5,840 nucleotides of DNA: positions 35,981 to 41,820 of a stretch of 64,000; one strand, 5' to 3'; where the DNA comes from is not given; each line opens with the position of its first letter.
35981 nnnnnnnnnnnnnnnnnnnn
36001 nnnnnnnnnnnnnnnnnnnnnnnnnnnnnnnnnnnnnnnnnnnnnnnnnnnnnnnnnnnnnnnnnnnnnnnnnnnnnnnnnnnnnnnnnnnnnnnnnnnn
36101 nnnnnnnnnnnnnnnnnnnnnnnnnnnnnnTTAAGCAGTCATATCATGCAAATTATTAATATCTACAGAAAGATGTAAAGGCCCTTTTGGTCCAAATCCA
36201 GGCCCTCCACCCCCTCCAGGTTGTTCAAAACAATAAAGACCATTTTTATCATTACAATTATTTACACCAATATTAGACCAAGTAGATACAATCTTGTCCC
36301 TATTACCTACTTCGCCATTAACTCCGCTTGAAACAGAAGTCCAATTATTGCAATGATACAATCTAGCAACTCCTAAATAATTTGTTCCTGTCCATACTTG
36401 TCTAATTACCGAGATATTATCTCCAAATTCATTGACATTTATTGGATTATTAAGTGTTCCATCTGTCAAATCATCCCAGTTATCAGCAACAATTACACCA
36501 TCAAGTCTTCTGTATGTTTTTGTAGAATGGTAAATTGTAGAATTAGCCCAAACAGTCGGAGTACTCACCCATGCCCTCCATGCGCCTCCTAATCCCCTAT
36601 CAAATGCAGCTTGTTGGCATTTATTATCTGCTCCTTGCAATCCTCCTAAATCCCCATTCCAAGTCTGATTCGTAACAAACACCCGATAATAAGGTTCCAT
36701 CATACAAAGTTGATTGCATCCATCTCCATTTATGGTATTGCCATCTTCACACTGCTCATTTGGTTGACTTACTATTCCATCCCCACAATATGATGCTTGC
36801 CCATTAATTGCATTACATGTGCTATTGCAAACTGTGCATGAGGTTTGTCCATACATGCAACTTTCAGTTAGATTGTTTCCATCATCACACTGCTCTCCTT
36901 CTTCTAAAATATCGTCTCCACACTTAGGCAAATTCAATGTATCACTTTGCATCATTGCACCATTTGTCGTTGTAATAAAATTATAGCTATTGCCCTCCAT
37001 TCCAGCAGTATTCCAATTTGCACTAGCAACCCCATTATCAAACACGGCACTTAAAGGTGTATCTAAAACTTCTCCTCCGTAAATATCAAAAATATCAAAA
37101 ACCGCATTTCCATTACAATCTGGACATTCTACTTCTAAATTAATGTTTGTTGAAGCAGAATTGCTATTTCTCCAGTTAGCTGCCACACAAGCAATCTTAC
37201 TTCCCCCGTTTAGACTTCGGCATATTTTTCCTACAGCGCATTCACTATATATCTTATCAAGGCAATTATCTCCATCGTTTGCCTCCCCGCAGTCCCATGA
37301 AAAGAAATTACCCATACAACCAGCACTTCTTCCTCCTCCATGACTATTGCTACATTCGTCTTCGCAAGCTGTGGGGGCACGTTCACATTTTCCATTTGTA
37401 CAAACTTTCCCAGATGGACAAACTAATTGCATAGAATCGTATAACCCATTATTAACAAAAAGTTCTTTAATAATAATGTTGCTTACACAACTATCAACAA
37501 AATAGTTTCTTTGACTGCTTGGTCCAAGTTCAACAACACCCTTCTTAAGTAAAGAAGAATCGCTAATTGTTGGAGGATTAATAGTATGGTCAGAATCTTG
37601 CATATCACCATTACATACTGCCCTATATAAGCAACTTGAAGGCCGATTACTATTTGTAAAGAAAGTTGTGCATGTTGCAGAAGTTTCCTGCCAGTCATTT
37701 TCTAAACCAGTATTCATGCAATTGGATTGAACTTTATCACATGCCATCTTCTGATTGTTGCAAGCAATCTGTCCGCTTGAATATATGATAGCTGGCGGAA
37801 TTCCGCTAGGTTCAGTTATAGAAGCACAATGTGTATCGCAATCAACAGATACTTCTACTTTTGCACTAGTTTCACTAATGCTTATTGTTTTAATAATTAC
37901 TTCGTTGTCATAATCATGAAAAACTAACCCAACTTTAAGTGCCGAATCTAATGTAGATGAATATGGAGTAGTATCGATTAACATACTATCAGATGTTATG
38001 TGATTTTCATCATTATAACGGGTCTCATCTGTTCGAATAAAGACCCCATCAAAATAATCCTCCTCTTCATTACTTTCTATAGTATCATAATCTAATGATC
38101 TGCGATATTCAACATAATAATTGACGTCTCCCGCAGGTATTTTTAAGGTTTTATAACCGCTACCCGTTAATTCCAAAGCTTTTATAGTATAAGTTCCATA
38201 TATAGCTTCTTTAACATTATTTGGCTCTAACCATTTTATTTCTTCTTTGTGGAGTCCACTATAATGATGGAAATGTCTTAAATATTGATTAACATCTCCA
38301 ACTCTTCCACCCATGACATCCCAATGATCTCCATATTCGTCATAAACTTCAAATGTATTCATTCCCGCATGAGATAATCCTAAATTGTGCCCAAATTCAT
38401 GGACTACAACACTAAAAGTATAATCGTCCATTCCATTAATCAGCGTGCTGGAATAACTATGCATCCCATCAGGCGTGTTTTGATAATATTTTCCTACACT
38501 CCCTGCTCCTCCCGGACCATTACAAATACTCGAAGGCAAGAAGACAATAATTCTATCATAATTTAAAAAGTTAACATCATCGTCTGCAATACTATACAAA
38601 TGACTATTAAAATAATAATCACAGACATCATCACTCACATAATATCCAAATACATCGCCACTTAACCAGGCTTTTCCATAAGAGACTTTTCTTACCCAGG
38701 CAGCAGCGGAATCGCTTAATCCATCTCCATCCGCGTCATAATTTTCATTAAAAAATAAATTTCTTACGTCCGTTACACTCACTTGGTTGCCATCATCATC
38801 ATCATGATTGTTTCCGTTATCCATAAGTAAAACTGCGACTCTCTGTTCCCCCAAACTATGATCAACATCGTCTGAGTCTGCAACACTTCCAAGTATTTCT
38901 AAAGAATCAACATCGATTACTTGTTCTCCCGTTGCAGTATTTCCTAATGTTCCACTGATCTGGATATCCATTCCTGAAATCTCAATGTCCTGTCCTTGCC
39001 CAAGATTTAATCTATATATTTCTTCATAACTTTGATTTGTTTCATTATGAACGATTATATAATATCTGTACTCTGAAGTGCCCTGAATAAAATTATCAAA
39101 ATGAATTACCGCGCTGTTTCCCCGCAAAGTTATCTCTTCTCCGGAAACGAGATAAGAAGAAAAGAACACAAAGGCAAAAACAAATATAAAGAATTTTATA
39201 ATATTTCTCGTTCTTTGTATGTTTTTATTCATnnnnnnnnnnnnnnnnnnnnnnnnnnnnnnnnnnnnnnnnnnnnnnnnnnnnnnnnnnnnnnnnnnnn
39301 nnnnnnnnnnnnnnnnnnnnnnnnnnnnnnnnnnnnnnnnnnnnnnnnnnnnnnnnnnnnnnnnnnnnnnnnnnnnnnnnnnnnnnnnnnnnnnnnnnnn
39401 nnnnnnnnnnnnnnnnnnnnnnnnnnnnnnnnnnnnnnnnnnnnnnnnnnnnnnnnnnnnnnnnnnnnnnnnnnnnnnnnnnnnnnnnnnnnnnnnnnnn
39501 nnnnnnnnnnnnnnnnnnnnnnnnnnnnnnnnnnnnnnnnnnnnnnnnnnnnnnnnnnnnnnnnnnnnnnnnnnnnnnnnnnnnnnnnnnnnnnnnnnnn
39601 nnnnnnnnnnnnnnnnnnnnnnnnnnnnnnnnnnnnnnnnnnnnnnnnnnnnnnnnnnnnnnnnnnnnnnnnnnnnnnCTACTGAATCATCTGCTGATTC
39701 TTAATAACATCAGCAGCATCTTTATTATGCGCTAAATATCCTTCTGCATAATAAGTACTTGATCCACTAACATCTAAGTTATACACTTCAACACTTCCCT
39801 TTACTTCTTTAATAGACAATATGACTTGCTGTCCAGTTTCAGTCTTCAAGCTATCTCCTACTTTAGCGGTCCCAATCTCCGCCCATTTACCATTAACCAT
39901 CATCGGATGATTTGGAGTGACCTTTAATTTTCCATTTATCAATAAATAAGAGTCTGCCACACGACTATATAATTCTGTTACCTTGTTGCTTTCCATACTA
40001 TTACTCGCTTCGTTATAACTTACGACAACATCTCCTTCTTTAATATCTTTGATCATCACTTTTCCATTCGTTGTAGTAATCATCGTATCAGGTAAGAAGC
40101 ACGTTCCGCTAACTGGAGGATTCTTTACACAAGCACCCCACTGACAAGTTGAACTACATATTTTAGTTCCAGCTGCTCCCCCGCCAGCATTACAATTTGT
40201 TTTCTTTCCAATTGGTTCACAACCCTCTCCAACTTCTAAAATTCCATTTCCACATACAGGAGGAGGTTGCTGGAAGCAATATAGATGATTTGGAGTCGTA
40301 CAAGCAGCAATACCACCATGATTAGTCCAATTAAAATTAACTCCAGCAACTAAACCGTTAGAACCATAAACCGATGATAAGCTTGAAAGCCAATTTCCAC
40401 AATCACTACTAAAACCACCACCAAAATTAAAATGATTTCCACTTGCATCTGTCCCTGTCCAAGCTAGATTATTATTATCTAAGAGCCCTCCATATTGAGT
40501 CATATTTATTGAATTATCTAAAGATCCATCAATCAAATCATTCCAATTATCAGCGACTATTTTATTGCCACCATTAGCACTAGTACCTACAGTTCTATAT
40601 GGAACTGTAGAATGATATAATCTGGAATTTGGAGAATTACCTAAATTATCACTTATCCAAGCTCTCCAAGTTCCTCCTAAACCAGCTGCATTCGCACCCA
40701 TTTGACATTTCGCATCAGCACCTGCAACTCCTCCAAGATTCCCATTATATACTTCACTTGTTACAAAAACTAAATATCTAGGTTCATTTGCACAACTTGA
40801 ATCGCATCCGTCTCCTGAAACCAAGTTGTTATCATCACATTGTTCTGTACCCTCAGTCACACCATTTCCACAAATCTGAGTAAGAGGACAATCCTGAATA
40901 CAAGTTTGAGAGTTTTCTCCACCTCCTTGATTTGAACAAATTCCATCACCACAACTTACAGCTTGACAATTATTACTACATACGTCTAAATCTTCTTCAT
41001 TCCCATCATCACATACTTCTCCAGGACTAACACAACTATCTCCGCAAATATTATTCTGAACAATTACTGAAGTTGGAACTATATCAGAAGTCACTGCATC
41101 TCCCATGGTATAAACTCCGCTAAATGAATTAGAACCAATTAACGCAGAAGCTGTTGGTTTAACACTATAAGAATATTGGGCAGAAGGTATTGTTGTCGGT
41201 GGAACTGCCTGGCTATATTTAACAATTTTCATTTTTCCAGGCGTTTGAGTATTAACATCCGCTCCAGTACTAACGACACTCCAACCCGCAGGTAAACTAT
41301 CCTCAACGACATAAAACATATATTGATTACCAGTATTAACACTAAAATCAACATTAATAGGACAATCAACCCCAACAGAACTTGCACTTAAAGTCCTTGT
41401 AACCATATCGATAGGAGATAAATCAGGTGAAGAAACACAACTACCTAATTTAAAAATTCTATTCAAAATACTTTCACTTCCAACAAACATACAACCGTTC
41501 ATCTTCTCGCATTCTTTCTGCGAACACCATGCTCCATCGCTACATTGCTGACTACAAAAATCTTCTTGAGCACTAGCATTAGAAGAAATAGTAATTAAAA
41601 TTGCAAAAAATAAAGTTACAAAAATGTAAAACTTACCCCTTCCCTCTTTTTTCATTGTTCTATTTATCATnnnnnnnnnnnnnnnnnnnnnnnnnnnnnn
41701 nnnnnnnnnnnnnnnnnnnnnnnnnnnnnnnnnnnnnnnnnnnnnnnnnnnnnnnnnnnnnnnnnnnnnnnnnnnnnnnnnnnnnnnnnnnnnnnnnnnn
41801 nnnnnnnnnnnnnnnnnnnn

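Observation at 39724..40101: C-terminal Hint (intein/BIL/hedgehog-type) autoprocessing domain on a secreted archaeal surface protein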

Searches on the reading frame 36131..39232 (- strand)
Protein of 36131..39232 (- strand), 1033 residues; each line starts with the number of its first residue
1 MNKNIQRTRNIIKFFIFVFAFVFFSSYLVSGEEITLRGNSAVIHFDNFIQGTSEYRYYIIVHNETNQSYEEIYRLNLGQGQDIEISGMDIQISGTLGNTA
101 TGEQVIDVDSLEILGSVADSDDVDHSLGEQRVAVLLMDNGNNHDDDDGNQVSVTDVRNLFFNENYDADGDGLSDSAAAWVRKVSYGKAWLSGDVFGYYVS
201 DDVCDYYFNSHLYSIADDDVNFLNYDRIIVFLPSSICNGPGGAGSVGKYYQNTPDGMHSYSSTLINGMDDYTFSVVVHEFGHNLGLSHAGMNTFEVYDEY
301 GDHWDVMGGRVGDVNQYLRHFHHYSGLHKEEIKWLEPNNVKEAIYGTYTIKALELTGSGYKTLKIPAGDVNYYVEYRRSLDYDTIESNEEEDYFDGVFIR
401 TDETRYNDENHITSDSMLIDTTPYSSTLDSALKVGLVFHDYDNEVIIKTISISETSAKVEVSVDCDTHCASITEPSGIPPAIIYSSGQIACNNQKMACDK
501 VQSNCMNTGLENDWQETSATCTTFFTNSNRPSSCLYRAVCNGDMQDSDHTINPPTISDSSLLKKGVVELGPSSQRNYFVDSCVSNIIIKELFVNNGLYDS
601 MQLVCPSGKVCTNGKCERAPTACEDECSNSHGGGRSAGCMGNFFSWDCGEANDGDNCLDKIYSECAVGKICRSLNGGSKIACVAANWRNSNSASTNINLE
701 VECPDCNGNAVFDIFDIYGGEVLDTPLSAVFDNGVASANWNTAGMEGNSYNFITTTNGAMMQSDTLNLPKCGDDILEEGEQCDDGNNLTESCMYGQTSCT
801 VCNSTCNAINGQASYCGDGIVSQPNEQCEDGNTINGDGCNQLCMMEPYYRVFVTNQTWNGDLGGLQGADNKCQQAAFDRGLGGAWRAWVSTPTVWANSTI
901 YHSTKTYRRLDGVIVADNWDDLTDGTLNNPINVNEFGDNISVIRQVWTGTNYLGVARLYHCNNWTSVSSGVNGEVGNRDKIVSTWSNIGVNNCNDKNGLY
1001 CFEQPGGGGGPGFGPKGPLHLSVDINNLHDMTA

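Call 3: search_protein_families(library=pfam, proteins=[window:36131-39232:-], max_evalue=0.1)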
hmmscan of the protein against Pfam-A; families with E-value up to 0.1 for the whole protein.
window:36131-39232:- (1033 aa): 9 families
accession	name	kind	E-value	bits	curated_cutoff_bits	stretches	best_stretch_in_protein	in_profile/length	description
PF07588.17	DUF1554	-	2.1e-09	37.7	27.5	1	857-978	3-133/136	Protein of unknown function (DUF1554)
PF13948.11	DUF4215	-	1.9e-06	28.5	27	2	799-843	1-46/47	Domain of unknown function (DUF4215)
PF05548.17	Peptidase_M11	-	4.7e-06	26.3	21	1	266-311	130-169/303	Gametolysin peptidase M11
PF13582.12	Reprolysin_3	-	2.6e-05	25.2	22.4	1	220-288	58-122/123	Metallo-peptidase family M12B Reprolysin-like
PF13583.11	Reprolysin_4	-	4.2e-05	23.7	22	1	223-291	90-154/203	Metallo-peptidase family M12B Reprolysin-like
PF06482.17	Endostatin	-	8e-05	22.8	29.4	1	853-974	5-139/170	Collagenase NC10 and Endostatin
PF00413.30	Peptidase_M10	-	0.0012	19.2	24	1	272-291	108-127/159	Matrixin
PF13688.12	Reprolysin_5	-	0.0017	19.1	27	1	223-288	90-157/196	Metallo-peptidase family M12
PF21803.3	Nab2-zf4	-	0.023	14.9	20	0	605-619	13-27/29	Nab2-type CCCH zinc finger 4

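Call 4: search_protein_families(library=ncbifam, proteins=[window:36131-39232:-], max_evalue=0.1)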
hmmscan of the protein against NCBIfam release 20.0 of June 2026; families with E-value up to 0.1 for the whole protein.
window:36131-39232:- (1033 aa): 3 families
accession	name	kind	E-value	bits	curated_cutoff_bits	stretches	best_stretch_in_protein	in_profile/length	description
TIGR02232.1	myxo_disulf_rpt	repeat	4e-15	55.3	20.8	2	814-849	2-36/38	cysteine-rich acidic repeat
TIGR03296.1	M6dom_TIGR03296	domain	1.9e-07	31.3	110.8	1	154-383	13-274/286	M6 family metalloprotease domain-containing protein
NF033511.1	metallo_CpaA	exception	0.016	13.6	750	1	272-309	493-532/575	metalloendopeptidase CpaA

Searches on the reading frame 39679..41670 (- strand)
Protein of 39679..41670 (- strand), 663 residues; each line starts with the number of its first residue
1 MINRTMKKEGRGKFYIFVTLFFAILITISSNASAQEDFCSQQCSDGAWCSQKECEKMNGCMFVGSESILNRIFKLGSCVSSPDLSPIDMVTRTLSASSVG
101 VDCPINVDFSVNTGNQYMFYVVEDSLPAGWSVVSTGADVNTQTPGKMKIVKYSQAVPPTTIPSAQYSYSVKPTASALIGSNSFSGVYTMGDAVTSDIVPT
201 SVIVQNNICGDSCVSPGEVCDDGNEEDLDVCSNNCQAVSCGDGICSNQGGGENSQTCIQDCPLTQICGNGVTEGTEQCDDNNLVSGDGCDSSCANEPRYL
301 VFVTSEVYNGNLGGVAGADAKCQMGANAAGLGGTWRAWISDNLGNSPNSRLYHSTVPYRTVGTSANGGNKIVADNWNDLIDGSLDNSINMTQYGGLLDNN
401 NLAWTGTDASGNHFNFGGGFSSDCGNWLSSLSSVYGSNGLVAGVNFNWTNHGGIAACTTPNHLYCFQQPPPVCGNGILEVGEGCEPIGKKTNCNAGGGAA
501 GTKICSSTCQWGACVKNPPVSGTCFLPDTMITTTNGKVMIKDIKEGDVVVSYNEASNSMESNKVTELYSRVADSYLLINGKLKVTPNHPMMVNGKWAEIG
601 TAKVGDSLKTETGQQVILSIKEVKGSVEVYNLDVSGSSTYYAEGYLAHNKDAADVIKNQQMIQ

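Call 3: search_protein_families(library=pfam, proteins=[window:39679-41670:-], max_evalue=0.1)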
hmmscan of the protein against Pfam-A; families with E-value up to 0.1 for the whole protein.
window:39679-41670:- (663 aa): 8 families
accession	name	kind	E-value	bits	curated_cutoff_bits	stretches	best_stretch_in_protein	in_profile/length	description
PF07591.16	PT-HINT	-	1.1e-14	55.3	27.7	1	530-649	1-129/137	Pretoxin HINT domain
PF13948.11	DUF4215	-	4.5e-07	30.5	27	2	255-293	11-46/47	Domain of unknown function (DUF4215)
PF14623.11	Vint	-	2.6e-06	27.8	27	1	524-599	2-73/166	Hint-domain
PF07588.17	DUF1554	-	5.3e-06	26.7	27.5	1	306-439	2-131/136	Protein of unknown function (DUF1554)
PF13403.11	Hint_2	-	9e-06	26.6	28.4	1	523-557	1-35/147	Hint domain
PF14890.11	Intein_splicing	-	1.3e-05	25.5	35.8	1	535-599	7-81/155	Intein splicing domain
PF06482.17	Endostatin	-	3.5e-05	24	29.4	1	308-395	10-96/170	Collagenase NC10 and Endostatin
PF17973.7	bMG10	-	0.083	13.5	26.2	0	105-148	30-73/131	Bacterial Alpha-2-macroglobulin MG10 domain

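Call 4: search_protein_families(library=ncbifam, proteins=[window:39679-41670:-], max_evalue=0.1)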
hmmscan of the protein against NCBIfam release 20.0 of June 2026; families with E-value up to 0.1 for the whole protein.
window:39679-41670:- (663 aa): 5 families
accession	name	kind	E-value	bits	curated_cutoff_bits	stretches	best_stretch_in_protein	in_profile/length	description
TIGR02232.1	myxo_disulf_rpt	repeat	4e-12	45.7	20.8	2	266-299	3-36/38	cysteine-rich acidic repeat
NF047482.1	OM_LenAB_fam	equivalog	3.6e-05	23.2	300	1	291-459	50-221/230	endostatin-like outer membrane protein, LenA/LenB family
TIGR01445.1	intein_Nterm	domain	0.0041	18.1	24.5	1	524-592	1-83/83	intein N-terminal splicing region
TIGR01443.1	intein_Cterm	domain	0.02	15.2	15.6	1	628-649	1-23/24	intein C-terminal splicing region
NF005852.0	PRK07773.1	equivalog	0.094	10.9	780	0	524-608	398-490/886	replicative DNA helicase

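Call 26: find_encoding_contigs(protein=window:39682-41655:-, flank=3000, max_places=4)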
Protein window:39682-41655:- (658 aa): 6 contigs read that carry it; 4 places shown.
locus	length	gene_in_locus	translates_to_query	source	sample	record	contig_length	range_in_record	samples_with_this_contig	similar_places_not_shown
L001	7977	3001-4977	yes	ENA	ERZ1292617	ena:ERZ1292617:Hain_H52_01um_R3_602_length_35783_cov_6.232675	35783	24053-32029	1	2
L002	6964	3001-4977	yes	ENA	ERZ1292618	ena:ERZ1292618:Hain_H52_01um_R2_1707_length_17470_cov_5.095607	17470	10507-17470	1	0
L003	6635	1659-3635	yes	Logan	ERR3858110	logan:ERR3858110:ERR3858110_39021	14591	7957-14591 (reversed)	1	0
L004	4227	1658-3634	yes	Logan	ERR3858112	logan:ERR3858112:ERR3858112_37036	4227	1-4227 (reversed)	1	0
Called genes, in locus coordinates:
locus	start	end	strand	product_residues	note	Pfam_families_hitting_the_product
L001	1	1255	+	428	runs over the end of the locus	PF13173:AAA_14, PF13635:DUF4143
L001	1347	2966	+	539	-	-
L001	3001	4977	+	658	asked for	PF13948:DUF4215 (faint), PF06482:Endostatin (faint), PF07588:DUF1554 (weak), PF07591:PT-HINT, PF13403:Hint_2 (faint), PF14623:Vint (weak), PF14890:Intein_splicing (faint)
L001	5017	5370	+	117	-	-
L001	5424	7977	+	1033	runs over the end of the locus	PF05548:Peptidase_M11 (weak), PF13948:DUF4215 (weak), PF07588:DUF1554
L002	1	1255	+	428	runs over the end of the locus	PF13173:AAA_14, PF13635:DUF4143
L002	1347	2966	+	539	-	-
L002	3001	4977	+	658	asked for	PF13948:DUF4215 (faint), PF06482:Endostatin (faint), PF07588:DUF1554 (weak), PF07591:PT-HINT, PF13403:Hint_2 (faint), PF14623:Vint (weak), PF14890:Intein_splicing (faint)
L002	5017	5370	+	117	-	-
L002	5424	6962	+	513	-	?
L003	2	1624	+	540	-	?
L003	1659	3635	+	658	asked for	PF13948:DUF4215 (faint), PF06482:Endostatin (faint), PF07588:DUF1554 (weak), PF07591:PT-HINT, PF13403:Hint_2 (faint), PF14623:Vint (weak), PF14890:Intein_splicing (faint)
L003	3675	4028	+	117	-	-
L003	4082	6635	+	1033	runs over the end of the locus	PF05548:Peptidase_M11 (weak), PF13948:DUF4215 (weak), PF07588:DUF1554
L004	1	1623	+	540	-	?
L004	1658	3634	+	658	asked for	PF13948:DUF4215 (faint), PF06482:Endostatin (faint), PF07588:DUF1554 (weak), PF07591:PT-HINT, PF13403:Hint_2 (faint), PF14623:Vint (weak), PF14890:Intein_splicing (faint)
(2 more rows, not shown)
